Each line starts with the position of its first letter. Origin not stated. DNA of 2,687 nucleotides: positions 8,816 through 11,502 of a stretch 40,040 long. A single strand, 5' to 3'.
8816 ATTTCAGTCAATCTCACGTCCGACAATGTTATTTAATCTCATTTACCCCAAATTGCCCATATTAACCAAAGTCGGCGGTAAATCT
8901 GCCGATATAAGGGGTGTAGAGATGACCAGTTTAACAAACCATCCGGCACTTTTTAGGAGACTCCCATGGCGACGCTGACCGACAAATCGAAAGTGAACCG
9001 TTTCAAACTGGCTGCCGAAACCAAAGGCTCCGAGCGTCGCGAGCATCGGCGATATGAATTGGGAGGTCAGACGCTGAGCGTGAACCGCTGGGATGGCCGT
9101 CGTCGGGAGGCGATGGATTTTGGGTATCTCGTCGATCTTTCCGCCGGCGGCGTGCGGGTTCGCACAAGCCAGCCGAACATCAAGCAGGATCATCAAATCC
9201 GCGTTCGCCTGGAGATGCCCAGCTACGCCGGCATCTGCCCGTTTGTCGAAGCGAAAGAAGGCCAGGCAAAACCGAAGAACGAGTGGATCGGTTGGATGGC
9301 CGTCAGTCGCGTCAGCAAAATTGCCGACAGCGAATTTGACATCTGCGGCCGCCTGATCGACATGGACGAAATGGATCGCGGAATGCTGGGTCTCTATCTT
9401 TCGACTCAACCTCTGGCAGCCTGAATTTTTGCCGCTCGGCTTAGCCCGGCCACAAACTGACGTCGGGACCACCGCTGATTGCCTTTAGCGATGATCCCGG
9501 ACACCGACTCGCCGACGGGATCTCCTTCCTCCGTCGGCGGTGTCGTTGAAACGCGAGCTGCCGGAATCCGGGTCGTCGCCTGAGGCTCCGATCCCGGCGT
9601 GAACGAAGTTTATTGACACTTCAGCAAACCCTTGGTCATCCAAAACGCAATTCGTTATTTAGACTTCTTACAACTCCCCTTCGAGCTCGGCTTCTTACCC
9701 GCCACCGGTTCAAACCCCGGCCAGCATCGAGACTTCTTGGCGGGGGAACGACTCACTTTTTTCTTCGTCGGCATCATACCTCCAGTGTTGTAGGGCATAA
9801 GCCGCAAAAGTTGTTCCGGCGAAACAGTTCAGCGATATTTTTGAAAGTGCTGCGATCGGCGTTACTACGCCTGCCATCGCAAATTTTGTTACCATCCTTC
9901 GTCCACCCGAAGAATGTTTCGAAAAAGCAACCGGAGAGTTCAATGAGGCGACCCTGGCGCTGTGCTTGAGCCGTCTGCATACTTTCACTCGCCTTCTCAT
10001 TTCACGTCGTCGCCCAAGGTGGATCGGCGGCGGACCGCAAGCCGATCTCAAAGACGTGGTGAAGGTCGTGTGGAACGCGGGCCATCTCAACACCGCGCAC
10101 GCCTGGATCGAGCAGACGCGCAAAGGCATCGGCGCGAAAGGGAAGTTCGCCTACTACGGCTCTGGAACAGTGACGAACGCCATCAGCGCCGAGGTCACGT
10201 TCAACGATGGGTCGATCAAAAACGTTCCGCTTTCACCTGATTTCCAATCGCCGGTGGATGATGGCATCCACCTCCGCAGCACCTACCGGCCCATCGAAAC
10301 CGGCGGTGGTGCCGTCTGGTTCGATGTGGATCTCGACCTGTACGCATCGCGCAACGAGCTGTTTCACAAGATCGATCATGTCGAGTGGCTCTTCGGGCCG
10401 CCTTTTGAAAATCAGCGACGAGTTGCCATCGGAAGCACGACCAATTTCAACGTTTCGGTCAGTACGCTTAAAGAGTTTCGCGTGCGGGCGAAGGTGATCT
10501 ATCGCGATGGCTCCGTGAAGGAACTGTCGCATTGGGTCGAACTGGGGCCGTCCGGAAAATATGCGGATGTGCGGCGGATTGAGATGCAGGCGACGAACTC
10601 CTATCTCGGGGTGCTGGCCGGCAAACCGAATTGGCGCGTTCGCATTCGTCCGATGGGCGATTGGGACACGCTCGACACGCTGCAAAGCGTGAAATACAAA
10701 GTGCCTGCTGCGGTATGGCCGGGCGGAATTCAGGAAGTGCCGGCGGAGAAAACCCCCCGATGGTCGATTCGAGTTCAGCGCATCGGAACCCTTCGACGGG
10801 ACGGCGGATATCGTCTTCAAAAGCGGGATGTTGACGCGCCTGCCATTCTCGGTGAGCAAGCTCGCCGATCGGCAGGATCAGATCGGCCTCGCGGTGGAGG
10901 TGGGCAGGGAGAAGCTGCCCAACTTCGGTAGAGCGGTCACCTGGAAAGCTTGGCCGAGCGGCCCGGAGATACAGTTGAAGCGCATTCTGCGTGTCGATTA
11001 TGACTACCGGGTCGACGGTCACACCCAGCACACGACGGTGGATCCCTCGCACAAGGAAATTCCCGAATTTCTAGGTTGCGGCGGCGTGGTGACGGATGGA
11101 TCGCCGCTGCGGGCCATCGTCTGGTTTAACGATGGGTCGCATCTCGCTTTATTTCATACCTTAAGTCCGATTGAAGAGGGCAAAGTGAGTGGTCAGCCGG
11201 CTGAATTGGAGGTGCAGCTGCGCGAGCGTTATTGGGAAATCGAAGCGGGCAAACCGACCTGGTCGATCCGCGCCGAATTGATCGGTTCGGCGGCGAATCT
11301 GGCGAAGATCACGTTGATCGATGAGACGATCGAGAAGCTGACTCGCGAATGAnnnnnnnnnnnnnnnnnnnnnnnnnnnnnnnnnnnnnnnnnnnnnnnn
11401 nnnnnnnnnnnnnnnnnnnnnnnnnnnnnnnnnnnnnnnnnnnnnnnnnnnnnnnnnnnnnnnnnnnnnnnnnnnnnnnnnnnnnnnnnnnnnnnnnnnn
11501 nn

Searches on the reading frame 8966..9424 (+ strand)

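Call 11: search_protein_families(library=pfam, proteins=[window:8966-9424:+], max_evalue=0.01)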
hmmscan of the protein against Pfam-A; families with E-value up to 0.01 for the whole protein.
window:8966-9424:+ (152 aa): 1 family
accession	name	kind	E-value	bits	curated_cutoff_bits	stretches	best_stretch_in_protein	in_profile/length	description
PF07238.19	PilZ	-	0.00082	20.1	22.5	1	52-83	24-55/102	PilZ domain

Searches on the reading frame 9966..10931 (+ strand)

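Call 11: search_protein_families(library=pfam, proteins=[window:9966-10931:+], max_evalue=0.01)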
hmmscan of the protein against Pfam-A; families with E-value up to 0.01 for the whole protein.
window:9966-10931:+ (321 aa): 1 family
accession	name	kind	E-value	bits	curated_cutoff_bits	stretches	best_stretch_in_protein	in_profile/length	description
PF20305.4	pYEATS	-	7.7e-09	35.8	26.9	1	119-190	1-71/73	prokaryotic YEATS domain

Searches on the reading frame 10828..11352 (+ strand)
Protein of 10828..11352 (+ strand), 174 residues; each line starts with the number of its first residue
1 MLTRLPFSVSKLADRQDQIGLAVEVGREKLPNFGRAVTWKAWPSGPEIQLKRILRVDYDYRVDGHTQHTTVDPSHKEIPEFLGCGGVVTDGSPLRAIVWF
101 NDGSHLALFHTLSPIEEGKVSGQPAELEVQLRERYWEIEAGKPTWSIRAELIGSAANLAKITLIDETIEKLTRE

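Call 9: find_encoding_contigs(protein=window:10828-11352:+, flank=6000, max_places=10)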
Protein window:10828-11352:+ (174 aa): no gene with exactly this product is on record in the collection.

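Call 11: search_protein_families(library=pfam, proteins=[window:10828-11352:+], max_evalue=0.01)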
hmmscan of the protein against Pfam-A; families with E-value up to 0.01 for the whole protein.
window:10828-11352:+ (174 aa): 0 families

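Call 44: find_homologous_proteins(query=window:10828-11352:+, max_evalue=0.00001)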
Query window:10828-11352:+ (174 aa): 2 proteins with E <= 0.00001 among 98 candidates.
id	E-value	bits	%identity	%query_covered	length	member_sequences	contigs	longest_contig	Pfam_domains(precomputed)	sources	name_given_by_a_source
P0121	1.2e-97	343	99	87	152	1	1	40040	-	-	-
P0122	1.4e-39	154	88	43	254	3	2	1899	-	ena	-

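Call 45: find_encoding_contigs(protein=P0122, flank=10000)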
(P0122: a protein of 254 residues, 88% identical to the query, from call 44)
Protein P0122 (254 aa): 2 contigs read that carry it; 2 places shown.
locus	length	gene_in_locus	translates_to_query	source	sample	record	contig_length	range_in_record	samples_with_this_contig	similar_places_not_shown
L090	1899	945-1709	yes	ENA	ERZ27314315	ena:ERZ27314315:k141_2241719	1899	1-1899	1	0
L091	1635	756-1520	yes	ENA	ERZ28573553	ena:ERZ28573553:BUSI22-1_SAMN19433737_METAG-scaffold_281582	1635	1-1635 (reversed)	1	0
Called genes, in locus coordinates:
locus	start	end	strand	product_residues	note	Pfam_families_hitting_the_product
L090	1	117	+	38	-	?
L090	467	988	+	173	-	-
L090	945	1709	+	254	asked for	-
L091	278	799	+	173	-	-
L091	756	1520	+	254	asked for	-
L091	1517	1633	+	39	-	?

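Call 60: search_protein_families(library=pfam, proteins=[L092:569-1090:+, L092:1047-1811:+], max_evalue=0.01)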
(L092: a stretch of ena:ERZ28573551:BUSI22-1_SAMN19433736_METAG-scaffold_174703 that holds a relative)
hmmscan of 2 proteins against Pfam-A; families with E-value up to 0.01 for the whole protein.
L092:569-1090:+ (173 aa): 0 families

L092:1047-1811:+ (254 aa): 0 families
